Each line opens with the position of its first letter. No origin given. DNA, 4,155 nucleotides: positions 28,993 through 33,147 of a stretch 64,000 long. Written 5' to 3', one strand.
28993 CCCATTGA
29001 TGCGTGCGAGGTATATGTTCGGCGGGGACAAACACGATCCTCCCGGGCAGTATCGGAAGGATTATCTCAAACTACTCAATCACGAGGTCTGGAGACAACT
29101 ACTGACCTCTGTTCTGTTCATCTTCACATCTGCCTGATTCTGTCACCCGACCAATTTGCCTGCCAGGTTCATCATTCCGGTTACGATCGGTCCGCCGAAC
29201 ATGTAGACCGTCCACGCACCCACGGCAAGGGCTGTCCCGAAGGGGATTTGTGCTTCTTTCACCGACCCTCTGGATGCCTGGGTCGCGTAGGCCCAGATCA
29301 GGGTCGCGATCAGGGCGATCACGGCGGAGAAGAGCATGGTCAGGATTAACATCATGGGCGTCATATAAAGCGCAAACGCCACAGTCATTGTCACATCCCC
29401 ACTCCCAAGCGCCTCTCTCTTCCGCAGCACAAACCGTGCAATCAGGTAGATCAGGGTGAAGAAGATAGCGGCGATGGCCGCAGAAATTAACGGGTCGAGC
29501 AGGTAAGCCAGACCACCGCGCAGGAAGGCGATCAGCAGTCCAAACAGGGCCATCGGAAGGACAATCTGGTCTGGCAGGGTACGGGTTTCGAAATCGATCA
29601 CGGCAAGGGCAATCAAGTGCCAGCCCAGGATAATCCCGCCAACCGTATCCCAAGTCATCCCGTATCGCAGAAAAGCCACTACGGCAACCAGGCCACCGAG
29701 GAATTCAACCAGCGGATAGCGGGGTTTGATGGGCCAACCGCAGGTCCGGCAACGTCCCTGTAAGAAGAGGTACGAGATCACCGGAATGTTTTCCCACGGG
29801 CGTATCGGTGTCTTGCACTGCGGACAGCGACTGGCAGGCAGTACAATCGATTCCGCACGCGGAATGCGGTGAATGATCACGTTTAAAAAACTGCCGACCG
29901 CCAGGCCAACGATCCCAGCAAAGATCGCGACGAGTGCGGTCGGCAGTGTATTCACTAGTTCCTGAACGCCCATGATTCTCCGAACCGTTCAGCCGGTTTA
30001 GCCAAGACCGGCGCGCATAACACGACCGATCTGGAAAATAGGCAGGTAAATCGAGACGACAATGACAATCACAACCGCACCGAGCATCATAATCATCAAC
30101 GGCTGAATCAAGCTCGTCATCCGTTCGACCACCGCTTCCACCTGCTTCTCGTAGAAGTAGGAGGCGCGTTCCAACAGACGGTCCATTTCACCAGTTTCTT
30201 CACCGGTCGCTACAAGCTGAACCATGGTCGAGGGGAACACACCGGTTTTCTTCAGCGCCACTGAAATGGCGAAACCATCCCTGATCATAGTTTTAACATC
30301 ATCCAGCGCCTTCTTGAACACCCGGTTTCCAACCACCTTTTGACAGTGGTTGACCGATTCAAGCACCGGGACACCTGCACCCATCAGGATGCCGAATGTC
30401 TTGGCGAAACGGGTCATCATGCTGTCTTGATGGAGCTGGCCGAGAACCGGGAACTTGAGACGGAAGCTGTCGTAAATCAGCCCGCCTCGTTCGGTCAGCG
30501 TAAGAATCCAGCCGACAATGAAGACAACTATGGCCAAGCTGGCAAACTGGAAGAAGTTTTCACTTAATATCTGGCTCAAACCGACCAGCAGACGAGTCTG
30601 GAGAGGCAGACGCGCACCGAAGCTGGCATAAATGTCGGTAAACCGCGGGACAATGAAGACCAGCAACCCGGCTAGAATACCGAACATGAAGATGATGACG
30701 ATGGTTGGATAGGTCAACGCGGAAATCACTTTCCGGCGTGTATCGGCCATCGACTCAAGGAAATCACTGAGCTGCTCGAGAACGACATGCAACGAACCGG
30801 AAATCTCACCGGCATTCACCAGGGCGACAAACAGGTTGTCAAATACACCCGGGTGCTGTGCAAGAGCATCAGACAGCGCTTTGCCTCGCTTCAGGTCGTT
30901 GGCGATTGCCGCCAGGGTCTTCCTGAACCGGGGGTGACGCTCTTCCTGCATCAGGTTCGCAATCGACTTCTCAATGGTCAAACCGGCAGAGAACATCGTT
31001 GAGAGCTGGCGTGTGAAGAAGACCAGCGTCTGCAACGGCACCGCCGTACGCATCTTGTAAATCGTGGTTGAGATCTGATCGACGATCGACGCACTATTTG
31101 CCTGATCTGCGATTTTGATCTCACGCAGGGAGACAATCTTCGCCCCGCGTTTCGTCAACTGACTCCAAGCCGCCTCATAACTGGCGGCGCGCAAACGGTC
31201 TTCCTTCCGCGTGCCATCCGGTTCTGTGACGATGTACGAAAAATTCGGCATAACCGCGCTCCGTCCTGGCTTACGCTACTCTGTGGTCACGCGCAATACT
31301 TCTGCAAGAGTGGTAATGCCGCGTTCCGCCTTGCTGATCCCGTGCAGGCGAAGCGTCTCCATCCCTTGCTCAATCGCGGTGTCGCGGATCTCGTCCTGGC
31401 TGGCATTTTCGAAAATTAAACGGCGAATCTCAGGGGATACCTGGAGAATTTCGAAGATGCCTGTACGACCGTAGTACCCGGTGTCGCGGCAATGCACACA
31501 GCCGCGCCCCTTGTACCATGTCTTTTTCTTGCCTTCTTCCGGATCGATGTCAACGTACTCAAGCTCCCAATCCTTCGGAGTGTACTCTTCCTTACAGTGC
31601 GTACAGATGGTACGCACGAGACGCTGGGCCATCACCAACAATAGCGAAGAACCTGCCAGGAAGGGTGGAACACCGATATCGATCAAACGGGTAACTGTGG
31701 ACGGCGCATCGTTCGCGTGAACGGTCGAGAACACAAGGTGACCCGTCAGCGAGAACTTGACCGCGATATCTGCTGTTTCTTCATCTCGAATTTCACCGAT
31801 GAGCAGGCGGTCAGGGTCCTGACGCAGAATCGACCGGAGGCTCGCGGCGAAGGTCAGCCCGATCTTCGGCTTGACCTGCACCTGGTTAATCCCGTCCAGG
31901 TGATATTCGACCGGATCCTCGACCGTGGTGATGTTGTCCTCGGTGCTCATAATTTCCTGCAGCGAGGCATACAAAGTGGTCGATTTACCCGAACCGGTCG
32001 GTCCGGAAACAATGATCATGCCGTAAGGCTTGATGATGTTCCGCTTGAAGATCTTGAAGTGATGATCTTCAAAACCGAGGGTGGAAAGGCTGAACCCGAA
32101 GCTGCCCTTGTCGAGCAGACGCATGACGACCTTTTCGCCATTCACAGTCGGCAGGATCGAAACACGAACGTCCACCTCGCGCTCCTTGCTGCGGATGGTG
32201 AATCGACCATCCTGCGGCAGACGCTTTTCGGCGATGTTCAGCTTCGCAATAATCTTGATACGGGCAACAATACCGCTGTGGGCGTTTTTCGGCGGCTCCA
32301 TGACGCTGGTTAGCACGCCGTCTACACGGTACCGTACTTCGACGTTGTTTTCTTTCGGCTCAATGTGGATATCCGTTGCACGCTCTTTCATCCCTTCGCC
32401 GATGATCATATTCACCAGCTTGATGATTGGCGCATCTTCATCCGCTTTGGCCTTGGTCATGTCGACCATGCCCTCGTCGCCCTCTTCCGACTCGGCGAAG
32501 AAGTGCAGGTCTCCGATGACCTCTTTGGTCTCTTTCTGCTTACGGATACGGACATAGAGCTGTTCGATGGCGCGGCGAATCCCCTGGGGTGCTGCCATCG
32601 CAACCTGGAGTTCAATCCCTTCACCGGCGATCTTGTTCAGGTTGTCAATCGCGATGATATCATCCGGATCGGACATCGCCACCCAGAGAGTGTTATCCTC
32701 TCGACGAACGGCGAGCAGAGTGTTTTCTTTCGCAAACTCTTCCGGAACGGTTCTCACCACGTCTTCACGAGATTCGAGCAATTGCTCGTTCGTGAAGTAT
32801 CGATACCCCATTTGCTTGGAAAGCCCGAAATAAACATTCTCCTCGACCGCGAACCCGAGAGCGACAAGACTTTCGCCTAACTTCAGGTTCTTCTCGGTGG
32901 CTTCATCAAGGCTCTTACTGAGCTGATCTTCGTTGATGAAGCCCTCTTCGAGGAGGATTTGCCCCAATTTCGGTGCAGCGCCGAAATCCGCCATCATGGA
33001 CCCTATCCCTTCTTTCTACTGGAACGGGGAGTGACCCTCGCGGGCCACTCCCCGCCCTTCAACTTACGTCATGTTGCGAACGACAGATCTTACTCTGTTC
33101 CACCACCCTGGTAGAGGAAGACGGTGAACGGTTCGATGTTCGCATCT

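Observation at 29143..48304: Complete ~19 kb type IV pilus supercluster with non-canonical inserted genes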

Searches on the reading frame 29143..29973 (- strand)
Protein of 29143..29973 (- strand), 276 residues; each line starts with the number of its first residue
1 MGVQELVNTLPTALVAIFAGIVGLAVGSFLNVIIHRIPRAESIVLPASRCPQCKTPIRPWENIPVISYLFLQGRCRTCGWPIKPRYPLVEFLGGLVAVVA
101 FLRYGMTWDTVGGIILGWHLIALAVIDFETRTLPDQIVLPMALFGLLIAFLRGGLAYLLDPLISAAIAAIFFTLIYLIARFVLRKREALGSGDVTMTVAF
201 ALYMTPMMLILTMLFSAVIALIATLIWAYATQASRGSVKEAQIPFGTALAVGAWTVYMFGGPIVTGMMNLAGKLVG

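Call 4: search_protein_families(library=pfam, proteins=[window:29143-29973:-], max_evalue=0.01)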
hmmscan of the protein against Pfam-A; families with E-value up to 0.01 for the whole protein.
window:29143-29973:- (276 aa): 2 families
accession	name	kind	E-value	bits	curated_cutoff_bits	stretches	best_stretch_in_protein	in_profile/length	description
PF06750.18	A24_N_bact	-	4e-35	120.2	23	1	21-104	1-84/84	Bacterial Peptidase A24 N-terminal domain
PF01478.23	Peptidase_A24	-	9.5e-15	55.4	26.5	1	114-224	1-103/104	Type IV leader peptidase family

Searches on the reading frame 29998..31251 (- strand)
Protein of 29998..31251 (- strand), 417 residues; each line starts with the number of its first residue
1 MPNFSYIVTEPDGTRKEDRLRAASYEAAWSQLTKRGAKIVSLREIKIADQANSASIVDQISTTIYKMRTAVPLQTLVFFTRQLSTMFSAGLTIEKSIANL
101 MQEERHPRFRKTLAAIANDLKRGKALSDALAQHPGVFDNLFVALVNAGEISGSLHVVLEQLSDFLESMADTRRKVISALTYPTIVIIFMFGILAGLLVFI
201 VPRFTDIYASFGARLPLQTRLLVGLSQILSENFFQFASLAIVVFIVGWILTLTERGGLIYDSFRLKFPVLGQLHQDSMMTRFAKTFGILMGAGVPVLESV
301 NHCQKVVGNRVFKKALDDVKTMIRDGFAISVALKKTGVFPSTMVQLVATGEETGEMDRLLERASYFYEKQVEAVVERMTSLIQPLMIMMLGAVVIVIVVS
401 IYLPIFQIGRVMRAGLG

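Call 4: search_protein_families(library=pfam, proteins=[window:29998-31251:-], max_evalue=0.01)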
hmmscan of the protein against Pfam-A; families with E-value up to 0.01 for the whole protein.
window:29998-31251:- (417 aa): 1 family
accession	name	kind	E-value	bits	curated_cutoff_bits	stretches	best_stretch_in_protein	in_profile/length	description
PF00482.28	T2SSF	-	6.1e-59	197.9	25.2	2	79-202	1-125/125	Type II secretion system (T2SS), protein F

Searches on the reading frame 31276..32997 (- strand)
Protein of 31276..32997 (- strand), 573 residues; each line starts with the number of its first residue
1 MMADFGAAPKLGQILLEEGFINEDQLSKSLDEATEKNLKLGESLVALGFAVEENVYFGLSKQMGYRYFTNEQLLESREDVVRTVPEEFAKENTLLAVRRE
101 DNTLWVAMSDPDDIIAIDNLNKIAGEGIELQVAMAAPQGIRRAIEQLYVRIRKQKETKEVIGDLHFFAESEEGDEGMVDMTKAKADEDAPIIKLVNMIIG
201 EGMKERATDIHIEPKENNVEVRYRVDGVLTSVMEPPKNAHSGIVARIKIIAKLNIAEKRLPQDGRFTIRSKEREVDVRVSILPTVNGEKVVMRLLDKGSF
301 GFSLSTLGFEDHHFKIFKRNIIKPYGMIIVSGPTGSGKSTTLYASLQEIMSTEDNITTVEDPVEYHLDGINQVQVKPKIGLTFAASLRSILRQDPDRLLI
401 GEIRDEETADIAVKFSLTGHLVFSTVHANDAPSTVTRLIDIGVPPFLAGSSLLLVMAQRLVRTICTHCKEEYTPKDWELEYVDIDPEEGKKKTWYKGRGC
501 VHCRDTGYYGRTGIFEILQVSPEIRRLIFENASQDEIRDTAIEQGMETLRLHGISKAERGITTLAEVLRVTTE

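Call 4: search_protein_families(library=pfam, proteins=[window:31276-32997:-], max_evalue=0.01)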
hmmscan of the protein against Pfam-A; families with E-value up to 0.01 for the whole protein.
window:31276-32997:- (573 aa): 7 families
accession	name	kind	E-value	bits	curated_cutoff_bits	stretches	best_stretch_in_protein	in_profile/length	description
PF00437.27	T2SSE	-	2.9e-136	454.4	24.9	1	185-569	2-370/370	Type II/IV secretion system protein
PF05157.20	MshEN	-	2.9e-16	59.7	23.1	1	69-149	6-85/90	MshEN domain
PF25199.1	nSTAND_NTPase5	-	0.0017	18.6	34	1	324-361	40-78/145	Novel STAND NTPase 5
PF13555.12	AAA_29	-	0.0043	17.2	27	1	321-344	18-41/61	P-loop containing region of AAA domain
PF00005.33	ABC_tran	-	0.0061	17.6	25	0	326-383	12-65/137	ABC transporter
PF13191.12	AAA_16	-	0.0081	17.1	32.6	0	326-409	25-100/167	AAA ATPase domain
PF20720.3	nSTAND3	-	0.0086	16.2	27.2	0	320-363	12-55/155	Novel STAND NTPase 3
